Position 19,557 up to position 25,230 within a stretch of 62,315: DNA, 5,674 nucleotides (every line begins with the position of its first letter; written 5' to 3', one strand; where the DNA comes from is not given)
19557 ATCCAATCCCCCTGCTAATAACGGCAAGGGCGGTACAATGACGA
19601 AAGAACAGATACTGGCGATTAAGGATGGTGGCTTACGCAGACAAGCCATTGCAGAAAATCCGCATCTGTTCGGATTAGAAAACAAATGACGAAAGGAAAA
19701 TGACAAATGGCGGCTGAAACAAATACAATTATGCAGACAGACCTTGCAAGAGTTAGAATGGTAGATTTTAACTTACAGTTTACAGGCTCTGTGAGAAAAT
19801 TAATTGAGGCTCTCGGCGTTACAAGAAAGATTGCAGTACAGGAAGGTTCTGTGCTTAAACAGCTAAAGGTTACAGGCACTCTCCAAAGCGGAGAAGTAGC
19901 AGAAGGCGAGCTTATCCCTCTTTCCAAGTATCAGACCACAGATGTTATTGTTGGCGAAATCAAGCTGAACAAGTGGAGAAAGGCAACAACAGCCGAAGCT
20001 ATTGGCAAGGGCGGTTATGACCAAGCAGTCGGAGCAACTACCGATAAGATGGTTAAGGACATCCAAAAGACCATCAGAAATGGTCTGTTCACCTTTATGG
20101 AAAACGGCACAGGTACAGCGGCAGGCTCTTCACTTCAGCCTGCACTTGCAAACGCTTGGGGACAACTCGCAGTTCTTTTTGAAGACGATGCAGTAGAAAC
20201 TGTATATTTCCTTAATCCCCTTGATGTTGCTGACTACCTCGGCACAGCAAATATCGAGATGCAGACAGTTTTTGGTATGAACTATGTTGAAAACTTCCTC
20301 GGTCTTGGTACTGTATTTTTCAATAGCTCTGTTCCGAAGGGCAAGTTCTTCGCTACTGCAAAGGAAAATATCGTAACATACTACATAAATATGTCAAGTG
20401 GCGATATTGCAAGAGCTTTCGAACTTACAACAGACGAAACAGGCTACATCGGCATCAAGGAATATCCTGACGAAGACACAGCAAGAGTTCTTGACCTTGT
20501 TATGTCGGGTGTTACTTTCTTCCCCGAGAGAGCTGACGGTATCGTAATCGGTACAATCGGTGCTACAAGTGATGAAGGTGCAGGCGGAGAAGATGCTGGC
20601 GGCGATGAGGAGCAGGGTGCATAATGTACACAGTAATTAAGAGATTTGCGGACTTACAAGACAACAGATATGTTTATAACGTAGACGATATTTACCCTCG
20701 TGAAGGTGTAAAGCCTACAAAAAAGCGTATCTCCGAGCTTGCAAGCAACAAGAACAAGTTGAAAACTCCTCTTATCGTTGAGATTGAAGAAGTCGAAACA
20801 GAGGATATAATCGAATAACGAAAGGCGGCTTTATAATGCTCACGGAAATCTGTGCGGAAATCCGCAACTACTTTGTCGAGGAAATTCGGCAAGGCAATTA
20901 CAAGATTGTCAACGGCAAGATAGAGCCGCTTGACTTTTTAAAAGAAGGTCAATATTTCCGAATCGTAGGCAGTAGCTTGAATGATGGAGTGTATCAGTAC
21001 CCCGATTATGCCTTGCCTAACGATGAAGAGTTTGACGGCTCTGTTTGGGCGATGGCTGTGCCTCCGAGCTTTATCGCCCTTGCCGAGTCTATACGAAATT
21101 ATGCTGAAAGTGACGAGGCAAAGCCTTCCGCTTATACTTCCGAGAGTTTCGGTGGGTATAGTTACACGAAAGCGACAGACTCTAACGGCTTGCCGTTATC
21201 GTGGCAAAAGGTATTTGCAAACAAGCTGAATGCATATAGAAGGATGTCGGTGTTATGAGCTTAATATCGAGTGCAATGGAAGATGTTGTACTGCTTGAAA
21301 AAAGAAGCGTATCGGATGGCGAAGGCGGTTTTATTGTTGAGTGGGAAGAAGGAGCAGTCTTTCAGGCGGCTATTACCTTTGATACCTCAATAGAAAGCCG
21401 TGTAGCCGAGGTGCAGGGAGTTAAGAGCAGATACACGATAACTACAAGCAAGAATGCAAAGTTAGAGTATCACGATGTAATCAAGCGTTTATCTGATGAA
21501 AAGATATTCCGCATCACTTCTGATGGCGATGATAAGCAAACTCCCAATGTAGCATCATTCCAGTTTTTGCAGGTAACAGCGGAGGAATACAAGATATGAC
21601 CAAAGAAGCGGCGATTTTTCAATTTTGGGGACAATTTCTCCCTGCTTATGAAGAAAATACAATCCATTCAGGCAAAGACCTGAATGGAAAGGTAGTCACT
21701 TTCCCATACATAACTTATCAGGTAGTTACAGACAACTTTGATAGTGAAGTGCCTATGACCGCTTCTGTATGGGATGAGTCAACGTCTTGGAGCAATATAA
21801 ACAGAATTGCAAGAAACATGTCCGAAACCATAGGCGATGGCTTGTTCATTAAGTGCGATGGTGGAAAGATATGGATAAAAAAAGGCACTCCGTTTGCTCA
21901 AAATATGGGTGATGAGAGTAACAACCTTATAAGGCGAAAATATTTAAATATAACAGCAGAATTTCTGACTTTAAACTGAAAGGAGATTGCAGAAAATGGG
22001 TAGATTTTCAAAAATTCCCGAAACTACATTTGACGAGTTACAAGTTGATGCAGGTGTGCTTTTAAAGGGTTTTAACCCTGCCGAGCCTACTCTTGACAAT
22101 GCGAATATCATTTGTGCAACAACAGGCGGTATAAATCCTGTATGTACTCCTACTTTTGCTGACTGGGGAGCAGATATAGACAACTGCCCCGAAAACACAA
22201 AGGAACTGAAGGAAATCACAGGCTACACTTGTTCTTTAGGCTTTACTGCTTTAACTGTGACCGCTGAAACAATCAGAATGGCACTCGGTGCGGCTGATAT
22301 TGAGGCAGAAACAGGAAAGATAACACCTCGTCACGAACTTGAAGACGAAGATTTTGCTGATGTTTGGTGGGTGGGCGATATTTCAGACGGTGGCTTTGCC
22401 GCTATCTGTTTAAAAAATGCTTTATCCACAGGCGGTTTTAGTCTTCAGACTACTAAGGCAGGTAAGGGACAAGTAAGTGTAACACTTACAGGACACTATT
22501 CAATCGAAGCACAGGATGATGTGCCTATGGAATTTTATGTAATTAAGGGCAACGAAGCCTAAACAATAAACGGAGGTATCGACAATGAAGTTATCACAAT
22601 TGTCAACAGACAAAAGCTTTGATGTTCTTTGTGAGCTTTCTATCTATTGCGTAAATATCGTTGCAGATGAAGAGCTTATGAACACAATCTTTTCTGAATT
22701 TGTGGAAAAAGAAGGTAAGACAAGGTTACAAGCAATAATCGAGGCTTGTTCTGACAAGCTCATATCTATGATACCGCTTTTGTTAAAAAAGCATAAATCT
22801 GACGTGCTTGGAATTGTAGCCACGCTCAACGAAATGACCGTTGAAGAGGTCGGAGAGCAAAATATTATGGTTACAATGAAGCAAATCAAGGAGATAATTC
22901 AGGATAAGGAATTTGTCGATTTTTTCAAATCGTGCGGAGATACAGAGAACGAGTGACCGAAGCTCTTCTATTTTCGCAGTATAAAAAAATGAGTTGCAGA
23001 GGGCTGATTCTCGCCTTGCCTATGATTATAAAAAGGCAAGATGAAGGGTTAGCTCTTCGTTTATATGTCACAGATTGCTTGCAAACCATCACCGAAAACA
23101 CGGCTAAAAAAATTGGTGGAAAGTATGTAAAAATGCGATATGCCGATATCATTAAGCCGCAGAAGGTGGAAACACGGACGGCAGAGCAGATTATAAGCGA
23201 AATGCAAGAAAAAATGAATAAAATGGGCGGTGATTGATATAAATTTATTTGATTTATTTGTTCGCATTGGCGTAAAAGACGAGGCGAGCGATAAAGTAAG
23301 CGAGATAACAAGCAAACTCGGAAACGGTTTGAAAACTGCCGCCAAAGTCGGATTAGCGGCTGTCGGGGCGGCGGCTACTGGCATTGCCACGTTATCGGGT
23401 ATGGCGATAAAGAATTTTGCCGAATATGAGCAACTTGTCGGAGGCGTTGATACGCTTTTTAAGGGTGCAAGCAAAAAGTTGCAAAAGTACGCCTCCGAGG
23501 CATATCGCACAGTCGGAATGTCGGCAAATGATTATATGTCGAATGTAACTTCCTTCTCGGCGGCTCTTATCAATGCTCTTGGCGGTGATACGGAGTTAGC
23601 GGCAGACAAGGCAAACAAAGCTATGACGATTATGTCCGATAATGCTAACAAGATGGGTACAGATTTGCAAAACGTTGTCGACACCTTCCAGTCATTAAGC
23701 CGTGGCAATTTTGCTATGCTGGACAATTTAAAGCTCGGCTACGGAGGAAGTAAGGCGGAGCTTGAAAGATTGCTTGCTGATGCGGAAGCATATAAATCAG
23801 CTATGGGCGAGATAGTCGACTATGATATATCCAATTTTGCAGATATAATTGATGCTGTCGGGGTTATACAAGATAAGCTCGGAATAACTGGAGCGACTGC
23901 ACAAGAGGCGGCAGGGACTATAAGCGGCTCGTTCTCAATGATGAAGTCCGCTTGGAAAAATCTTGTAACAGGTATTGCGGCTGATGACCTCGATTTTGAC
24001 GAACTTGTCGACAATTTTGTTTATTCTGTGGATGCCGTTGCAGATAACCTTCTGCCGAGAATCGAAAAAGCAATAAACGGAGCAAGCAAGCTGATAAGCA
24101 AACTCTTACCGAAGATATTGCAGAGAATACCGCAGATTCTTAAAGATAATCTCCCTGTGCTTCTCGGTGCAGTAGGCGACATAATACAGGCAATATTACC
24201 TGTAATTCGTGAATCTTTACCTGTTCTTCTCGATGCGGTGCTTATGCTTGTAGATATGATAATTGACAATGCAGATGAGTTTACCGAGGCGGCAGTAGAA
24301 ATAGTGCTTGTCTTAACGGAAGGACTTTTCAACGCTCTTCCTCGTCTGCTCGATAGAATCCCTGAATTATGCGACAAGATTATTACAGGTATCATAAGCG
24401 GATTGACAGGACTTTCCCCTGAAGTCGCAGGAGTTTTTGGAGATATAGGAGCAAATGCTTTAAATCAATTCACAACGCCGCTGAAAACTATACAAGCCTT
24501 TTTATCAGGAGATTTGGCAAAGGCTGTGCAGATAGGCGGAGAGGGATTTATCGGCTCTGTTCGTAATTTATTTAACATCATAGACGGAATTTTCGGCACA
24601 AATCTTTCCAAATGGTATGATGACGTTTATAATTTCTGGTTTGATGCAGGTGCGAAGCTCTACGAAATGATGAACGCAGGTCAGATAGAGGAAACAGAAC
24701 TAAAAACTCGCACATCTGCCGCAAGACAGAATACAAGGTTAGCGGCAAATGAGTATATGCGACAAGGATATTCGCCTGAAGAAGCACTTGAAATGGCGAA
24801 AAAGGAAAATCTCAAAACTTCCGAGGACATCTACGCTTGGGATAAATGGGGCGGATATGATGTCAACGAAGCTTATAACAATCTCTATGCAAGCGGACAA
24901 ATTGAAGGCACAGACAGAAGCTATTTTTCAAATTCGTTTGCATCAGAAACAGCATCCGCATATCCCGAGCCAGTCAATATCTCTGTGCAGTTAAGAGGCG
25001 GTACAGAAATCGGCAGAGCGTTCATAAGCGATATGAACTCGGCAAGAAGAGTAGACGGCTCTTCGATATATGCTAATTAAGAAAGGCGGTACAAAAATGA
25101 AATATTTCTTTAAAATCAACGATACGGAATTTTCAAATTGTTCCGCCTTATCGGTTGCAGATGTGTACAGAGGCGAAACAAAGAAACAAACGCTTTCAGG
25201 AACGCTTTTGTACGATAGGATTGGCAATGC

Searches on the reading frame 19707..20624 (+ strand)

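Call 31: search_protein_families(library=phrogs, max_evalue=0.00001, proteins=[window:19707-20624:+])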
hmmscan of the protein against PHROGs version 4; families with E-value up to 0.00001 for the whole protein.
window:19707-20624:+ (305 aa): 1 family
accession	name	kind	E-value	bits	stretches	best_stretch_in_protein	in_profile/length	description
phrog_544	-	head and packaging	1.2e-54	186.6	1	1-289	5-278/282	major head protein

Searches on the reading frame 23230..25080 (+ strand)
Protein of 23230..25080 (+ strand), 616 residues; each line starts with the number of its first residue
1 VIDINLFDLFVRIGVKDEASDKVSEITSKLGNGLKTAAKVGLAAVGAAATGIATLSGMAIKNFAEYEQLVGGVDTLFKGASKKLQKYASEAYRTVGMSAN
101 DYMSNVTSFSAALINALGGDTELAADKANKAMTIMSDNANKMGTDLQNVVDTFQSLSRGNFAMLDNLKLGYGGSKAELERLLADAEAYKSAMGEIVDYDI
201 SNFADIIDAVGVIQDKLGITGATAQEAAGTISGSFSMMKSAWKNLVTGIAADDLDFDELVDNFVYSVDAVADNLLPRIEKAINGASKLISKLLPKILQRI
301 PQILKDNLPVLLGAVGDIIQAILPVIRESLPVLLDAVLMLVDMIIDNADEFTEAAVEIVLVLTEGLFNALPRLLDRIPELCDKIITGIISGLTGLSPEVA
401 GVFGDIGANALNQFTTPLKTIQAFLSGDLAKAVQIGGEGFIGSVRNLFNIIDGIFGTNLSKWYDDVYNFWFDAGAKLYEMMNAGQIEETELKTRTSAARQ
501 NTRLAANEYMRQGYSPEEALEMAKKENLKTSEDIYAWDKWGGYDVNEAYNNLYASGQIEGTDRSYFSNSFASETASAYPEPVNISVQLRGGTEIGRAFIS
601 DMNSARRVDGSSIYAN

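Call 31: search_protein_families(library=phrogs, max_evalue=0.00001, proteins=[window:23230-25080:+])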
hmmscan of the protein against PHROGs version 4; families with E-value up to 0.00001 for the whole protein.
window:23230-25080:+ (616 aa): 10 families
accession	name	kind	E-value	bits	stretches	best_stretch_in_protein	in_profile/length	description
phrog_6900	-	tail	1.8e-60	206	1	16-210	47-233/235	tail length tape measure protein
phrog_991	-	tail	1.5e-43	149.7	1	12-476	241-817/1966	tail length tape measure protein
phrog_3981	-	tail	5.7e-42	145.6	1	20-482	22-488/584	tail length tape measure protein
phrog_58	-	tail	1.1e-32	114.5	1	22-450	293-764/1544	tail length tape measure protein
phrog_1204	-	tail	1e-24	87.6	2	28-250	163-399/1483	tail protein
phrog_1272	-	tail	4.6e-12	45.5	1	128-444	709-1052/1606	tail length tape measure protein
phrog_5493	-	tail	1.2e-10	41.4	1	25-392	428-793/1102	tail length tape measure protein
phrog_24198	-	unknown function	8e-09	36.4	1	280-402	28-146/350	-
phrog_4372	-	tail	3.1e-06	25.9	1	306-421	1132-1247/1681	tail length tape measure protein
phrog_4200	-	tail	4.2e-06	26.5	1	40-396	213-565/732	tail length tape measure protein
